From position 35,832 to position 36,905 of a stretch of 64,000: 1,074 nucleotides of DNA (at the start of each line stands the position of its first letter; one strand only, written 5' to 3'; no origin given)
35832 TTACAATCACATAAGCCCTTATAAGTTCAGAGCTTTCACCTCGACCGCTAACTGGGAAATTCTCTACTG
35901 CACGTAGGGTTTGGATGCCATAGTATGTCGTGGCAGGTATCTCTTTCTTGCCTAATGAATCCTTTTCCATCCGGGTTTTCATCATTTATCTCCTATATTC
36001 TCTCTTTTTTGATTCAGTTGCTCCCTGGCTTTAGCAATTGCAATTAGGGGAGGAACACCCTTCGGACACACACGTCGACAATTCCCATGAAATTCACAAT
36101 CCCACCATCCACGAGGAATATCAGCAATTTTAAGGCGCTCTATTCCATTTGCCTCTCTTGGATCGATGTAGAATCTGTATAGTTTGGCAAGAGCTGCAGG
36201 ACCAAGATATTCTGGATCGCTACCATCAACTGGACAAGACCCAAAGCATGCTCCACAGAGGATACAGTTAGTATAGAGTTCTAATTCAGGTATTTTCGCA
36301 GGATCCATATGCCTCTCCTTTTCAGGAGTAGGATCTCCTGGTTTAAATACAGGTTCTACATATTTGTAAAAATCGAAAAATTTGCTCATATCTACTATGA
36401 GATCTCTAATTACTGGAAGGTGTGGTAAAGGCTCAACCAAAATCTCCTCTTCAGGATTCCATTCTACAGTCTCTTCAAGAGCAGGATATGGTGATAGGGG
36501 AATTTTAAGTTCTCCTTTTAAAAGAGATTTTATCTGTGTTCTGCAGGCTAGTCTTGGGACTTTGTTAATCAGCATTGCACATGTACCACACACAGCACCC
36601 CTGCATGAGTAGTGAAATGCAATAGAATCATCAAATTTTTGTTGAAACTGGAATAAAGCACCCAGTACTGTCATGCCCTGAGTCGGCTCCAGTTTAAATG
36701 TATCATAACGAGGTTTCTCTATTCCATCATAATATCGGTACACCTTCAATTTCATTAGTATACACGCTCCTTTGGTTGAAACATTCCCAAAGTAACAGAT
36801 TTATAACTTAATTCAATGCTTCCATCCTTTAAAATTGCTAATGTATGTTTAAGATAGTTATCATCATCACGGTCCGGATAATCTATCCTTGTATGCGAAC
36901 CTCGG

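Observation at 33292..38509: Anchor-less sdhA-sdhB-aspA operon ending in a rubredoxin-FMN oxidase in a methanogen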

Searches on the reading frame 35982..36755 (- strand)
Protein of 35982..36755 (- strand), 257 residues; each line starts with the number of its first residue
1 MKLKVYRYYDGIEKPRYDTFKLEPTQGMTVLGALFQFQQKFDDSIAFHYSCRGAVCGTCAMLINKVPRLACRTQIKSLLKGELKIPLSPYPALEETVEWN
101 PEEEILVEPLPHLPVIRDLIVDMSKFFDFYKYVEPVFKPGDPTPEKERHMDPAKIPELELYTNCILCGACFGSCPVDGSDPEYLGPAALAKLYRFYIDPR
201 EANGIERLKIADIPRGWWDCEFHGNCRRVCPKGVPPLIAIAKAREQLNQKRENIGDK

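Call 3: search_protein_families(library=pfam, proteins=[window:35982-36755:-])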
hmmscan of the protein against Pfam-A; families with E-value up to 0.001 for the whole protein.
window:35982-36755:- (257 aa): 7 families
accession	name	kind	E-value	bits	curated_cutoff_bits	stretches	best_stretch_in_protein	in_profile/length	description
PF13085.11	Fer2_3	-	9.5e-30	103.2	27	1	2-127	1-106/107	2Fe-2S iron-sulfur cluster binding domain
PF13183.11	Fer4_8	-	8.4e-10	39.5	27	1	162-234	3-68/68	4Fe-4S dicluster domain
PF13237.11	Fer4_10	-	5e-08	33.2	25.5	1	162-231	7-53/53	4Fe-4S dicluster domain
PF13187.11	Fer4_9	-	3.4e-06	27.4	27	0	154-176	34-49/52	4Fe-4S dicluster domain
PF12838.12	Fer4_7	-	2.1e-05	25.3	27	1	163-234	1-52/52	4Fe-4S dicluster domain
PF00111.32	Fer2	-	0.00016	22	21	1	44-73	28-74/77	2Fe-2S iron-sulfur cluster binding domain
PF13534.11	Fer4_17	-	0.00019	22.4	22.2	1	163-234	1-60/61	4Fe-4S dicluster domain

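Call 4: search_protein_families(library=ncbifam, proteins=[window:35982-36755:-])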
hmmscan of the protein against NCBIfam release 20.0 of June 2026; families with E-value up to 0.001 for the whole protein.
window:35982-36755:- (257 aa): 13 families
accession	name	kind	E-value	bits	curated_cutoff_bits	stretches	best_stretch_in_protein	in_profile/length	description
NF004616.0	PRK05950.1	subfamily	3.5e-65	219.5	228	1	2-250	7-236/238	succinate dehydrogenase iron-sulfur subunit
NF009226.0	PRK12576.1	equivalog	2.9e-60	204.2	344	2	102-249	92-239/317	succinate dehydrogenase/fumarate reductase iron-sulfur subunit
TIGR00384.1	dhsB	subfamily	1.1e-58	198.3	88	1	5-244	1-222/222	succinate dehydrogenase and fumarate reductase iron-sulfur protein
NF009227.0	PRK12577.1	equivalog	7.9e-52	175.9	349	1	3-252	5-243/330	succinate dehydrogenase/fumarate reductase iron-sulfur subunit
NF009051.0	PRK12385.1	equivalog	7.7e-47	159.8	333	2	103-244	87-229/244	succinate dehydrogenase/fumarate reductase iron-sulfur subunit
NF009225.0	PRK12575.1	subfamily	1.3e-41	142.6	443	2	103-249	85-232/235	succinate dehydrogenase/fumarate reductase iron-sulfur subunit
NF010071.0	PRK13552.1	equivalog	7.6e-40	136.7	264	2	2-94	6-98/241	fumarate reductase iron-sulfur subunit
NF004898.0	PRK06259.1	equivalog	1.3e-36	126.2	385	2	102-253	77-222/488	fumarate reductase (CoM/CoB) subunit TfrB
NF006391.0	PRK08640.1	equivalog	1.2e-31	109.5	244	1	2-247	8-239/254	succinate dehydrogenase iron-sulfur subunit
NF042952.1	MFR_FeS_SdhB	equivalog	7.2e-25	87.7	600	1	9-244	8-228/320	8-methylmenaquinol:fumarate reductase iron-sulfur subunit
NF009052.0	PRK12386.1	equivalog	8.9e-22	77.4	256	2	3-93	7-97/255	succinate dehydrogenase/fumarate reductase iron-sulfur subunit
NF005746.0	PRK07570.1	subfamily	2.1e-16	60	243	1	2-246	4-240/250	succinate dehydrogenase/fumarate reductase iron-sulfur subunit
NF008369.0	PRK11168.1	equivalog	5.5e-06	25.5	278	1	162-251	11-91/401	anaerobic glycerol-3-phosphate dehydrogenase subunit C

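Call 26: search_solved_structures(query=window:35982-36755:-, max_evalue=1e-10, show_alignments=3)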
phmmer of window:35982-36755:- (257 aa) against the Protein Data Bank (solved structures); distinct sequences matched with E-value up to 1e-10: 24.
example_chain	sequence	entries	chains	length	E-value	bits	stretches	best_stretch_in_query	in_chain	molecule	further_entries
1kf6_B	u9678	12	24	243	2.6e-39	138.1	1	105-245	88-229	FUMARATE REDUCTASE IRON-SULFUR PROTEIN | Fumarate reductase iron-sulfur subunit | Fumarate reductase (Anaerobic), Fe-S subunit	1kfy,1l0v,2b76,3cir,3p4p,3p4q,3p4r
6lum_B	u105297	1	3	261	8e-37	129.9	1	17-245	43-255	Succinate dehydrogenase subunit B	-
8gs8_B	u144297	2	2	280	4e-36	127.6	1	105-249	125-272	Succinate dehydrogenase [ubiquinone] iron-sulfur subunit, mitochondrial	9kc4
1nek_B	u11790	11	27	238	4.3e-36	127.5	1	101-250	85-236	Succinate dehydrogenase iron-sulfur protein | SUCCINATE DEHYDROGENASE IRON-SULFUR SUBUNIT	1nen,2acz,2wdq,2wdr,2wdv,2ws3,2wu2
2wp9_B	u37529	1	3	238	5.8e-36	127.1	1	101-250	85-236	SUCCINATE DEHYDROGENASE IRON-SULFUR SUBUNIT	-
1yq3_B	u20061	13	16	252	1.4e-35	125.8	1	107-250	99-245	succinate dehydrogenase Ip subunit | Succinate dehydrogenase [ubiquinone] iron-sulfur subunit, mitochondrial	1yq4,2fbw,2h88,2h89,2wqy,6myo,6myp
1zoy_B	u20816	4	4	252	1.5e-35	125.7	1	100-249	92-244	Iron-sulfur protein | Succinate dehydrogenase [ubiquinone] iron-sulfur subunit, mitochondrial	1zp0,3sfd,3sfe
3abv_B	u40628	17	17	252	1.5e-35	125.7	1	100-249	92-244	Succinate dehydrogenase [ubiquinone] iron-sulfur subunit, mitochondrial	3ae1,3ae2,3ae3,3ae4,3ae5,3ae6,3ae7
4ytp_B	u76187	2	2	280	2.2e-35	125.2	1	100-249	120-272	Succinate dehydrogenase [ubiquinone] iron-sulfur subunit, mitochondrial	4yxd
9fq7_2N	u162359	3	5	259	2.9e-33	118.2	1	105-245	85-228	Succinate dehydrogenase [ubiquinone] iron-sulfur subunit, mitochondrial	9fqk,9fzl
9kpt_B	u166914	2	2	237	1.8e-31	112.4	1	97-247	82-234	Succinate dehydrogenase [ubiquinone] iron-sulfur subunit, mitochondrial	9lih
9kq3_B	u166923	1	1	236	1.8e-31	112.3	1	97-247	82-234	Succinate dehydrogenase [ubiquinone] iron-sulfur subunit, mitochondrial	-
9kps_B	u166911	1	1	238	1.9e-31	112.3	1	97-247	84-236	Succinate dehydrogenase [ubiquinone] iron-sulfur subunit, mitochondrial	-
9lig_B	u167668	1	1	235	1.9e-31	112.3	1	97-247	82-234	Succinate dehydrogenase [ubiquinone] iron-sulfur subunit, mitochondrial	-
9qdl_B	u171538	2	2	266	3e-31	111.6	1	98-247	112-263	Succinate dehydrogenase [ubiquinone] iron-sulfur subunit, mitochondrial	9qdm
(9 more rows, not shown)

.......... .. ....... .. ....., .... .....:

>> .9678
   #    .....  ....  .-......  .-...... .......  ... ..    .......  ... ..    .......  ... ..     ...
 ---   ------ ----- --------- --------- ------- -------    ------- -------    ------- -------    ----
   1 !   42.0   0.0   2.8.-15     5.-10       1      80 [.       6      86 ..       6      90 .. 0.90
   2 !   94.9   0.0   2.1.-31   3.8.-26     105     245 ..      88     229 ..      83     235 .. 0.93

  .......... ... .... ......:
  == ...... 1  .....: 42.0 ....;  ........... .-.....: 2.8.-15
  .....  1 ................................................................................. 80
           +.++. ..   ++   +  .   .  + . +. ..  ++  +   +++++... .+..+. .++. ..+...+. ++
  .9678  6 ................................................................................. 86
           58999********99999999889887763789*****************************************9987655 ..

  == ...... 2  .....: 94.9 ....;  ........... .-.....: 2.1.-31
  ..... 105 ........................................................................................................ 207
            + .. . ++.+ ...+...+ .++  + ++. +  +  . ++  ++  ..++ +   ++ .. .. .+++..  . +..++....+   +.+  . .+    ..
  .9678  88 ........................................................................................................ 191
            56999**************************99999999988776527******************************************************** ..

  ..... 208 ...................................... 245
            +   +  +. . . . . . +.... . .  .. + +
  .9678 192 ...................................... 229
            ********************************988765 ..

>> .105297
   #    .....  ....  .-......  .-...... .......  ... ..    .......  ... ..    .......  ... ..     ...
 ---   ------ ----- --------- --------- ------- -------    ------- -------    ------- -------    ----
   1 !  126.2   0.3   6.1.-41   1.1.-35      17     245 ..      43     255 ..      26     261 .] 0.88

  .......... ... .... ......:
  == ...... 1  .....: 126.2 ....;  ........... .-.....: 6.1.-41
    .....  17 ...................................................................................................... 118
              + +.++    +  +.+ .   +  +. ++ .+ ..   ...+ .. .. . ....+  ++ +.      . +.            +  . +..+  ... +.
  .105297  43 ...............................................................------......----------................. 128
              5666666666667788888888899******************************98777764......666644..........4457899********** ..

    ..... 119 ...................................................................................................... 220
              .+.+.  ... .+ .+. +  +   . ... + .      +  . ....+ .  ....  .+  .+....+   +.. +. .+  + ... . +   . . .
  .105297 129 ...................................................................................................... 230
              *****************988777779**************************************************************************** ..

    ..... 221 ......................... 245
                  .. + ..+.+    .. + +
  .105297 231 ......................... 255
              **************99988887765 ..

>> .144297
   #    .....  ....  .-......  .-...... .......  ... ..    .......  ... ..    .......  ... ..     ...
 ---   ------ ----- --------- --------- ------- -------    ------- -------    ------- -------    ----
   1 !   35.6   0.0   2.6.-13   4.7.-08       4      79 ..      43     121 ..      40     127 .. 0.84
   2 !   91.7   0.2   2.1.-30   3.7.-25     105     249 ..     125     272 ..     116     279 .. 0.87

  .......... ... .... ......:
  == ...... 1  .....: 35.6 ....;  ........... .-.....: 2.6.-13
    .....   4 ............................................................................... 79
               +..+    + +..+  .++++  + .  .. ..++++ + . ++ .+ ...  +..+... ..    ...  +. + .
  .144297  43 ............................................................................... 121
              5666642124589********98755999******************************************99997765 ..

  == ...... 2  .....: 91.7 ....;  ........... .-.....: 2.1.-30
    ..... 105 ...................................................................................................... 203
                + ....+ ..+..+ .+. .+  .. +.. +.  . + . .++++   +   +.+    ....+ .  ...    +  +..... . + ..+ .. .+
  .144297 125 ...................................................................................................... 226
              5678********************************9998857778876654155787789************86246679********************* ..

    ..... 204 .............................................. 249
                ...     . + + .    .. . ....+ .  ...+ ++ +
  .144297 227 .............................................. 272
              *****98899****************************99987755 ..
